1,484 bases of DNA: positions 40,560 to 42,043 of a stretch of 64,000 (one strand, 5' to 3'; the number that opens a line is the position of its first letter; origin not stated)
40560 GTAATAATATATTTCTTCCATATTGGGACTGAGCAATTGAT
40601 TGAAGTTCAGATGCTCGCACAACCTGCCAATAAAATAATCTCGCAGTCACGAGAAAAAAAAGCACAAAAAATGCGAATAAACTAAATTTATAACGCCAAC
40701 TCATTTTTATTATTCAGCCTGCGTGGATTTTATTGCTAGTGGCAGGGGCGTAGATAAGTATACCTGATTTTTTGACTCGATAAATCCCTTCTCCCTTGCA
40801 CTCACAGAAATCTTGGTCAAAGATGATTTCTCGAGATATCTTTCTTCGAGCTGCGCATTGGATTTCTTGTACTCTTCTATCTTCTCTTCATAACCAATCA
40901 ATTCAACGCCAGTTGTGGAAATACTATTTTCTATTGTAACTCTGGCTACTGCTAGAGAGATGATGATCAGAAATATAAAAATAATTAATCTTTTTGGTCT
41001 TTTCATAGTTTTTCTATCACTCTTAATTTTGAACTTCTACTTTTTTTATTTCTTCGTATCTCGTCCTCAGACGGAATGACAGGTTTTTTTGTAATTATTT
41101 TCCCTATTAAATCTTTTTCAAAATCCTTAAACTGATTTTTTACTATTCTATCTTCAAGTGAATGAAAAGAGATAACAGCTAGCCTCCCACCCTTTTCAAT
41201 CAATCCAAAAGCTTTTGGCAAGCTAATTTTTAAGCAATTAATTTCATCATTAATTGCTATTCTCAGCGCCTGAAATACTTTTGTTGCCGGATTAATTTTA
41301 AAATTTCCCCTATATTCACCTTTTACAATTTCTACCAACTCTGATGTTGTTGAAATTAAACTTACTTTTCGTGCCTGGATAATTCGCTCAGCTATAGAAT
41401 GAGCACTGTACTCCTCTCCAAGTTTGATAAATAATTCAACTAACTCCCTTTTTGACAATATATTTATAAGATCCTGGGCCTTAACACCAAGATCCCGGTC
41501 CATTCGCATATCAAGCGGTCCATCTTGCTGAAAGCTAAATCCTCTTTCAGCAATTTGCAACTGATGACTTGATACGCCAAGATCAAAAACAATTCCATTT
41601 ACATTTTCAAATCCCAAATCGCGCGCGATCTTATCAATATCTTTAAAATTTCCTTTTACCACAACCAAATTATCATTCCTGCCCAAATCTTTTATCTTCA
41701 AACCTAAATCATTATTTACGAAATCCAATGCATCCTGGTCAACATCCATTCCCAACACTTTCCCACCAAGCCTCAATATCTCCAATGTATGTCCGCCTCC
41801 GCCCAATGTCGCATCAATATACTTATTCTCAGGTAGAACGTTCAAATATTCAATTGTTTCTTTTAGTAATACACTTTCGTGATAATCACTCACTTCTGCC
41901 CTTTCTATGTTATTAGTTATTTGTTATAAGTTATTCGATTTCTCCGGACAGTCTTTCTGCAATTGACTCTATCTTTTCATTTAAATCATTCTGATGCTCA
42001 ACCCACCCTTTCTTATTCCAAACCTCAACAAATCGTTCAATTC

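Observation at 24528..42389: Non-canonical division/cell-wall (dcw) cluster: murA, a GlmU-like nucleotidyltransferase, pgeF and two hydrolases inside; murD, murF, ddl and murB absent from the cluster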

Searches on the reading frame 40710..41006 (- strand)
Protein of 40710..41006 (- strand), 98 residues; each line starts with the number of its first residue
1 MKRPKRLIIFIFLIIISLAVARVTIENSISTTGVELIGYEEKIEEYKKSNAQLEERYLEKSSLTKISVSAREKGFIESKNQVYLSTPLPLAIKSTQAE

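Call 3: search_protein_families(library=pfam, proteins=[window:40710-41006:-])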
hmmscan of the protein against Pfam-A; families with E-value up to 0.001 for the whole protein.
window:40710-41006:- (98 aa): 0 families

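Call 5: search_protein_families(library=ncbifam, proteins=[window:40710-41006:-], max_evalue=0.01)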
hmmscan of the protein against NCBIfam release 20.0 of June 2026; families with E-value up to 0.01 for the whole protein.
window:40710-41006:- (98 aa): 1 family
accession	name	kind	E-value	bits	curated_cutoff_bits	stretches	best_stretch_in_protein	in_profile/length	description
TIGR02209.1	ftsL_broad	equivalog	0.00013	21.9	42.45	1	5-73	2-70/85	cell division protein FtsL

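Call 51: search_protein_families(library=pfam, proteins=[window:40710-41006:-], max_evalue=1)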
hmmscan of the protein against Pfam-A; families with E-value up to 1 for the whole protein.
window:40710-41006:- (98 aa): 2 families
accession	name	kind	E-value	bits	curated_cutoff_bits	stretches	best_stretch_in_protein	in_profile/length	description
PF14208.11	DUF4320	-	0.11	13.1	25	1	8-95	2-89/119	Domain of unknown function (DUF4320)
PF09716.15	ETRAMP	-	0.11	12.9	29.1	1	1-53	1-44/81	Malarial early transcribed membrane protein (ETRAMP)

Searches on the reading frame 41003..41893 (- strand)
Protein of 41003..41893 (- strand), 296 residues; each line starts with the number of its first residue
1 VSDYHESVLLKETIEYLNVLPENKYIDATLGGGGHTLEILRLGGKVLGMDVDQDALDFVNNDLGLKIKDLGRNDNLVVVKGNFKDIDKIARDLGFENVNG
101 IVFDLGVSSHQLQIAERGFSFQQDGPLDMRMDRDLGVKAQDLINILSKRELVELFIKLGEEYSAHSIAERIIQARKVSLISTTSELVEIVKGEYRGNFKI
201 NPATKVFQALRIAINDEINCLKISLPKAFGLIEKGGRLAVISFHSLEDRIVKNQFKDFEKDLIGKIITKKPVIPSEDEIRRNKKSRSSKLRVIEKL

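Call 3: search_protein_families(library=pfam, proteins=[window:41003-41893:-])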
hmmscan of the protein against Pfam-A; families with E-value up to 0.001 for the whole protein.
window:41003-41893:- (296 aa): 1 family
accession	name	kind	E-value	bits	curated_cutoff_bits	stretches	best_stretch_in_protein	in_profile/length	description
PF01795.25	Methyltransf_5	-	3.4e-94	316.2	27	1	4-295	3-308/309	MraW methylase family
